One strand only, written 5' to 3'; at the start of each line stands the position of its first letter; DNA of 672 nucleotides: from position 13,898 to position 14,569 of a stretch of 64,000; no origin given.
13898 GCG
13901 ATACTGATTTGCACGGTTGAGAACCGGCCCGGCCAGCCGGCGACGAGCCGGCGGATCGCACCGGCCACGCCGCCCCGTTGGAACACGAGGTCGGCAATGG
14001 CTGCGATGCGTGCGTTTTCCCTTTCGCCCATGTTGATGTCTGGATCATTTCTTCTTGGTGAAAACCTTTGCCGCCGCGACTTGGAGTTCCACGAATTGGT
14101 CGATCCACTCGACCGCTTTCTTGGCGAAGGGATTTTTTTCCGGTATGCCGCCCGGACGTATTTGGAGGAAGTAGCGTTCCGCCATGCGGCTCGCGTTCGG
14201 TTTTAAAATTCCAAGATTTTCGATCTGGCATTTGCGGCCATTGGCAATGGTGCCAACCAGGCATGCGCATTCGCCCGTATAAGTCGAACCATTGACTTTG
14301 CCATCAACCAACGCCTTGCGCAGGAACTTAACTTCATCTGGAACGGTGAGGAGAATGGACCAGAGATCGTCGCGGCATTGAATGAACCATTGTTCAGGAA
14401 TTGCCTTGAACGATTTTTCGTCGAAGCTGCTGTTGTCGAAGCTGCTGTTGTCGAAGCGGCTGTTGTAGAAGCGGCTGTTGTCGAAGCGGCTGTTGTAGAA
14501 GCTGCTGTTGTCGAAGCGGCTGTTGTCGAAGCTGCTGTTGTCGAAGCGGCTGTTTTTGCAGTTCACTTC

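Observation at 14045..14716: Phage early-operon pentapeptide-repeat protein encoded by near-perfect 15-nt tandem repeats (possible DNA mimic)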

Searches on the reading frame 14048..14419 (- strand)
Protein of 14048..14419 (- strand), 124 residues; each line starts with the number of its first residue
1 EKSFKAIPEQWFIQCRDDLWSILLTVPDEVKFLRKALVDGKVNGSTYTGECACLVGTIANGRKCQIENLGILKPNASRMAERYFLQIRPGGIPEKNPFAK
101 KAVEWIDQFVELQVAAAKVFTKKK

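Call 35: search_protein_families(library=pfam, proteins=[window:14048-14419:-], max_evalue=1)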
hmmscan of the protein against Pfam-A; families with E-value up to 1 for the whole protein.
window:14048-14419:- (124 aa): 1 family
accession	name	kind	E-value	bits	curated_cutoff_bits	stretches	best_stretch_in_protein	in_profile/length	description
PF24468.1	EGF_LRP2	-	0.12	12.9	30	1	46-66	22-43/44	LRP2-like, EGF-like domain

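Call 36: search_solved_structures(query=window:14048-14419:-, max_evalue=10)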
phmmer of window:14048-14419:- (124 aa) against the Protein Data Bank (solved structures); distinct sequences matched with E-value up to 10: 5.
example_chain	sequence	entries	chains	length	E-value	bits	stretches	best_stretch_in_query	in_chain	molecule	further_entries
6mfb_A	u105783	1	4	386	0.056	16.7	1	15-100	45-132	Serine--pyruvate aminotransferase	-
2ch1_A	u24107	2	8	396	1.4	12.3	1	41-102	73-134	3-HYDROXYKYNURENINE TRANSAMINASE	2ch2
2n57_A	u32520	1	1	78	1.4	12.2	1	6-36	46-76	Acyl carrier protein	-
2k6b_A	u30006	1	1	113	1.4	12.2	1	57-95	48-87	Programmed cell death protein 5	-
2cru_A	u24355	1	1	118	1.5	12.1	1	57-95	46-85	Programmed cell death protein 5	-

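Call 37: find_homologous_proteins(query=window:14048-14419:-)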
Query window:14048-14419:- (124 aa): 129 proteins with E <= 0.001 among 135 candidates; the best 120 are listed.
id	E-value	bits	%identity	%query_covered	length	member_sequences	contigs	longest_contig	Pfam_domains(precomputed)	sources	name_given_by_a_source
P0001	2.4e-77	275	100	100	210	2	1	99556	PF13576.13,PF13599.14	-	-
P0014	1.0e-36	144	64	86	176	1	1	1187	PF00805.29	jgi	jgi:hypothetical protein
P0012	2.7e-35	139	64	77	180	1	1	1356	PF00805.29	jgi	jgi:Pentapeptide repeats (8 copies)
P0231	4.3e-32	129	57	85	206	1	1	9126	PF00805.29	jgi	-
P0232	7.0e-32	128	61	77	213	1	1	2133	PF13599.14,PF00805.29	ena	-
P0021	1.7e-31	127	64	77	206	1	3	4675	PF13576.13,PF13599.14,PF00805.29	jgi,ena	-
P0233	6.9e-31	125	55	88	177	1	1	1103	PF00805.29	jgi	-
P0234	1.3e-30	124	56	87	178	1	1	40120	-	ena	-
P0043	1.9e-30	123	56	84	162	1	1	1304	-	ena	-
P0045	2.6e-30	123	60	77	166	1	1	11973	-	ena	-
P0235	3.5e-30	122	53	88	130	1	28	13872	-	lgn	-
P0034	3.9e-30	122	56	81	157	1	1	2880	-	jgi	jgi:Pentapeptide repeats (8 copies).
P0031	4.2e-30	122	53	88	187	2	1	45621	PF00805.29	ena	-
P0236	4.7e-30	122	55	85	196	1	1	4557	PF00805.29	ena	-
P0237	1.2e-29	121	55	89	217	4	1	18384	PF13576.13,PF13599.14,PF00805.29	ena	-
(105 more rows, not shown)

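Call 49: predict_structure(alignment_id=A2)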
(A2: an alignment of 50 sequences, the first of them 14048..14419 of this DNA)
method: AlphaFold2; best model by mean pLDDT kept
length: 124 residues; sequences in the alignment: 50
mean_pLDDT: 93.9   pTM: 0.84
mean pLDDT of the five models: 93.9, 92.0, 91.5, 88.6, 87.9
residues with pLDDT >= 90: 109; 70-90: 11; 50-70: 4; < 50: 0
segments of 3 or more residues with pLDDT < 50: none
pLDDT, mean of each block of 10 residues (from residue 1): 80 97 96 97 90 94 94 94 96 97 98 97 87
secondary structure, 60 per line:
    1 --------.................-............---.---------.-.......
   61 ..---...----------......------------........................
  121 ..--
elements in order: H9-25 H27-38 H54-62 H79-84 H97-122

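Call 52: fold_search(model_id=the predicted structure, library=pdb)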
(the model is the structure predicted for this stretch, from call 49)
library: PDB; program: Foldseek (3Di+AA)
matches with E <= 10: 21; with E <= 0.001: 0
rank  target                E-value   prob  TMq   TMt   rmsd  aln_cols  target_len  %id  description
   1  1tw2_B                2.7e+00  0.06  0.14  0.07  12.8        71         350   21  Crystal structure of Carminomycin-4-O-methyltransferase (DnrK) in complex with S-adenosyl-L-homocystein (SAH) and 4-me (released 2004-09-14)
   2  1tw3_A                4.8e+00  0.03  0.18  0.10   8.7        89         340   15  Crystal structure of Carminomycin-4-O-methyltransferase (DnrK) in complex with S-adenosyl-L-homocystein (SAH) and 4-me (released 2004-09-14)
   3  5f8f_B                5.1e+00  0.04  0.23  0.12  10.8       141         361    9  Rv2258c-SFG (released 2016-06-29)
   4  7pga_D                6.3e+00  0.03  0.14  0.08   8.1        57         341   19  Chimeric carminomycin-4-O-methyltransferase (DnrK) with regions from 10-hydroxylase RdmB and 10-decarboxylase TamK (released 2022-08-24)
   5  4wxh_A                6.3e+00  0.02  0.19  0.10   8.8        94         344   16  Carminomycin-4-O-methyltransferase (DnrK) variant (298Ser insert) in complex with S-adenosyl-L-homocysteine (SAH) and  (released 2015-07-29)
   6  5eeg_B                6.6e+00  0.02  0.18  0.10   8.4        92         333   15  Crystal structure of carminomycin-4-O-methyltransferase DnrK in complex with tetrazole-SAH (released 2015-12-23)
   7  4k0d_A                7.4e+00  0.08  0.35  0.31  10.6       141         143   10  Periplasmic sensor domain of sensor histidine kinase, Adeh_2942 (released 2013-06-12)
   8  2ao9_C                7.4e+00  0.03  0.16  0.17  12.0        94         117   13  Structural Genomics, The crystal structure of a Phage protein (phBC6A51) from Bacillus cereus ATCC 14579 (released 2005-09-27)
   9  5eeg_A                7.4e+00  0.02  0.19  0.10   8.4        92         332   14  Crystal structure of carminomycin-4-O-methyltransferase DnrK in complex with tetrazole-SAH (released 2015-12-23)
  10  7phe_A                7.8e+00  0.02  0.14  0.08   9.1        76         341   18  Chimeric carminomycin-4-O-methyltransferase (DnrK) with regions from 10-hydroxylase RdmB and 10-decarboxylase TamK (released 2022-09-07)
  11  7phf_A                8.2e+00  0.03  0.26  0.14   8.4       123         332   12  Chimeric carminomycin-4-O-methyltransferase (DnrK) with regions from 10-hydroxylase RdmB and 10-decarboxylase TamK (released 2022-09-07)
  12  9lac_B                8.2e+00  0.02  0.13  0.07   8.0        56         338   20  Comparative analysis of functions and catalytic mechanisms of methyltransferases involved in anthracycline biosynthesi (released 2026-01-07)
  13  7phf_C                8.7e+00  0.02  0.14  0.08   8.3        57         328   19  Chimeric carminomycin-4-O-methyltransferase (DnrK) with regions from 10-hydroxylase RdmB and 10-decarboxylase TamK (released 2022-09-07)
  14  1d1d_MODEL_1_A        8.7e+00  0.02  0.16  0.11  12.2       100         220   14  NMR SOLUTION STRUCTURE OF THE CAPSID PROTEIN FROM ROUS SARCOMA VIRUS (released 1999-12-10)
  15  9lac_A                8.7e+00  0.02  0.15  0.09   8.5        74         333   16  Comparative analysis of functions and catalytic mechanisms of methyltransferases involved in anthracycline biosynthesi (released 2026-01-07)
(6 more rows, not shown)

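Call 54: find_related_loci(query=A2, collection=viral_contigs, flank=6000)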
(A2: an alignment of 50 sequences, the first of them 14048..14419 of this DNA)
Query A2 (124 aa) in viral_contigs; peptide patterns used: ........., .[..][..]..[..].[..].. (x = any residue, [..] = any of these).
269 stretches matched a pattern; 236 encode a relative of the query (tblastn E <= 1e-3); the best 80 are kept; 80 distinct loci.
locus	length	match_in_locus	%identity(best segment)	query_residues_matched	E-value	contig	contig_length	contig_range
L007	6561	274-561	57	16-110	5e-37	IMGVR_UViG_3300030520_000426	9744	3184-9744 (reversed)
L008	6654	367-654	57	16-110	5e-37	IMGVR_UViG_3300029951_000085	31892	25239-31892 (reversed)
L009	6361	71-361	60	16-111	8e-37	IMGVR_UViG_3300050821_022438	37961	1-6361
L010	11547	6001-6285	58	16-110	4e-35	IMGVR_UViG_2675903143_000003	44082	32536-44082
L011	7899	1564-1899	53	5-116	3e-35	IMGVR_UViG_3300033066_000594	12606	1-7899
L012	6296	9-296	57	16-111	7e-35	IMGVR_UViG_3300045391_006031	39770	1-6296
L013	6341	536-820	56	16-110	3e-34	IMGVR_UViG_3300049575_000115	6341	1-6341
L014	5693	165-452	56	16-111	3e-34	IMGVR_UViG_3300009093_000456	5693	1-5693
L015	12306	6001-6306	53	16-117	7e-34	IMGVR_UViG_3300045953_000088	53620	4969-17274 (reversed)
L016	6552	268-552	57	16-110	5e-34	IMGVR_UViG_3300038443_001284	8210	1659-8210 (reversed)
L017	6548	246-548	52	16-116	8e-34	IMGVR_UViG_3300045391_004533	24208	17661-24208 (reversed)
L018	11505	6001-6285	53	16-110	1e-33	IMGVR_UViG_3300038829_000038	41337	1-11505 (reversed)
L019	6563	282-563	53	16-109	1e-33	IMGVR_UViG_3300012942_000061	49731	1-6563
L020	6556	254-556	52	16-116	9e-34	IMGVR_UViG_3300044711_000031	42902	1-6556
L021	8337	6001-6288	51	16-111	6e-33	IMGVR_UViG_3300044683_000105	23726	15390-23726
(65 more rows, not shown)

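Call 67: find_related_loci(query=A2, collection=genome_contigs, flank=3000)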
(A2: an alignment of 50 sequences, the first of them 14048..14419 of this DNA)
Query A2 (124 aa) in genome_contigs; peptide patterns used: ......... (x = any residue, [..] = any of these).
46 stretches matched a pattern; 45 encode a relative of the query (tblastn E <= 1e-3); 45 distinct loci.
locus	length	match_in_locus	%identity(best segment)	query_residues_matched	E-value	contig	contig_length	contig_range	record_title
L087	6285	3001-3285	58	16-110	1e-35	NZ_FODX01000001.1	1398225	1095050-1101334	Nitrosovibrio sp. Nv6, whole genome shotgun sequence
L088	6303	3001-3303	53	16-116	1e-33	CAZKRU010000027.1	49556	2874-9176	MAG TPA_asm: uncultured Verrucomicrobiota bacterium isolate SRP287051_co2_250 genome assembly, contig: NODE_1573_length_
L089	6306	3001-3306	54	16-116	7e-33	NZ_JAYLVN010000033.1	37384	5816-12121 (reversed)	Variovorax sp. H27-G14 NODE_33_length_37384_cov_28.712832, whole genome shotgun sequence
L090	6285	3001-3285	53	16-110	4e-32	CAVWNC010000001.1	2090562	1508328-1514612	MAG: uncultured Acidobacteriota bacterium isolate MFD09368.bin.2.205 genome assembly, contig: contig_11422, whole genome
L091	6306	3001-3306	54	16-117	1e-31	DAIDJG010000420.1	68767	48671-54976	MAG TPA_asm: Singulisphaera sp. isolate clean19 k141_839415, whole genome shotgun sequence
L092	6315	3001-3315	51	16-121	2e-31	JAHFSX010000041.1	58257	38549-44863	MAG: Verrucomicrobia bacterium isolate nzgw607 NODE_249_length_58258_cov_6.637873, whole genome shotgun sequence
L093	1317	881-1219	50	7-118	1e-31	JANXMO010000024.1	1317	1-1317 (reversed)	MAG: Burkholderiales bacterium isolate 337R_concoct_274_sub 337R_k141_1422430, whole genome shotgun sequence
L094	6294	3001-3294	52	16-113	1e-30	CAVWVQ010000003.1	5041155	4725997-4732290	MAG: uncultured Phycisphaerales bacterium isolate MFD09671.bin.2.105 genome assembly, contig: contig_12259, whole genome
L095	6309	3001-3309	48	16-118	1e-30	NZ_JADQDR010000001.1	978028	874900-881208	Pontibacter rufus strain 172403-2 NODE_1_length_978028_cov_30.326875, whole genome shotgun sequence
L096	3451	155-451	54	16-114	1e-30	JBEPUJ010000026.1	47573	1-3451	MAG: Terriglobales bacterium isolate 22E.maxbin.012 NODE_621_length_47573_cov_51.958100, whole genome shotgun sequence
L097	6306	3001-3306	52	16-116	3e-30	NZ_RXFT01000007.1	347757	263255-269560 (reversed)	Variovorax guangxiensis strain DSM 27352 7, whole genome shotgun sequence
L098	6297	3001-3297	51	12-109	5e-30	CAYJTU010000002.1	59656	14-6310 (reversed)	MAG TPA_asm: uncultured Moraxellaceae bacterium isolate ERP125453_co1_470 genome assembly, contig: NODE_325_length_59656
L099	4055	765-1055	52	16-111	2e-29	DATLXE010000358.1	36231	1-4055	MAG TPA_asm: Gemmatimonadaceae bacterium isolate SMAG_U13238 k141_89839, whole genome shotgun sequence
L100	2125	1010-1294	53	16-110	1e-29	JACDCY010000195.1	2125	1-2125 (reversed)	MAG: Gemmatimonadaceae bacterium isolate MGR_bin320 SD2899_NODE_26661_length_2125_cov_4.544044, whole genome shotgun seq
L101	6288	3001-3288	48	14-109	2e-28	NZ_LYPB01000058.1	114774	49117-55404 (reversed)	Paenibacillus oryzisoli strain 1ZS3-15 scaffold17, whole genome shotgun sequence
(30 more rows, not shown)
